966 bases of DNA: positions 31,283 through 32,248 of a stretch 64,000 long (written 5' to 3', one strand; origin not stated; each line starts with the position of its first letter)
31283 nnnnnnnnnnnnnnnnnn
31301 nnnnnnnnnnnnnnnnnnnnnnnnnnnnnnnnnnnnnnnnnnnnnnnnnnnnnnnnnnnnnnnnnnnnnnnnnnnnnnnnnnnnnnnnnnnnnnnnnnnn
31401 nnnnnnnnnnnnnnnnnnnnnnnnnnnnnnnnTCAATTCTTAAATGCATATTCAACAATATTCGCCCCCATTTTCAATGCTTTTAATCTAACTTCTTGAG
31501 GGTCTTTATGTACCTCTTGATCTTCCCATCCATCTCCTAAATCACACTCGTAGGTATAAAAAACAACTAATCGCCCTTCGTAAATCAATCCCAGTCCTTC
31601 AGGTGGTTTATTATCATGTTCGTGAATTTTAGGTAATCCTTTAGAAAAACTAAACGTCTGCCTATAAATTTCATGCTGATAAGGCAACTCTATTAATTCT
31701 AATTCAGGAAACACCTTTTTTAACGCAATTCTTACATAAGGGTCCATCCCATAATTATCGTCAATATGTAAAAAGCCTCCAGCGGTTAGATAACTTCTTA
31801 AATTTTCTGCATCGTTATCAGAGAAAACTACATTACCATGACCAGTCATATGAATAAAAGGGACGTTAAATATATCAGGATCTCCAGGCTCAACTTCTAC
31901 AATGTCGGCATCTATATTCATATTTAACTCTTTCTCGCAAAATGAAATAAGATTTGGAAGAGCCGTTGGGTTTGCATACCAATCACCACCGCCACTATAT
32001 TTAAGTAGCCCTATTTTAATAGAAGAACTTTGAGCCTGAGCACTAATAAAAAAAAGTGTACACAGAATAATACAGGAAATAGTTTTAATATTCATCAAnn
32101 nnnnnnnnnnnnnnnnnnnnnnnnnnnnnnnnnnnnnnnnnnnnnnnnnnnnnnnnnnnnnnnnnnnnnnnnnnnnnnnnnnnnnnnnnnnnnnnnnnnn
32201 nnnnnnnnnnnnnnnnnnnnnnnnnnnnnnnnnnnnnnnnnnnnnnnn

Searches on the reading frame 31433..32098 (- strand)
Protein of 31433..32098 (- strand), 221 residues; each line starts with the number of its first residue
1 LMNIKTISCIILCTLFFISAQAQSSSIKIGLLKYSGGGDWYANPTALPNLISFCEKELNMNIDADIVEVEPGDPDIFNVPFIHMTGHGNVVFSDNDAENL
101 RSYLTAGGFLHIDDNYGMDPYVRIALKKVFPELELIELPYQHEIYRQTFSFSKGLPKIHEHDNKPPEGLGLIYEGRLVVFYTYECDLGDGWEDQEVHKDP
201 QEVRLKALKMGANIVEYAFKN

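Call 7: search_protein_families(library=pfam, proteins=[window:31433-32098:-], max_evalue=0.01)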
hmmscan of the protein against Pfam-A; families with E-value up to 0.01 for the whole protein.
window:31433-32098:- (221 aa): 1 family
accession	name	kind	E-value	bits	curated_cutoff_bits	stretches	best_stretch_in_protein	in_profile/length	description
PF13709.12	DUF4159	-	5.7e-70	235.4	25.9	1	29-219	2-202/202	Domain of unknown function (DUF4159)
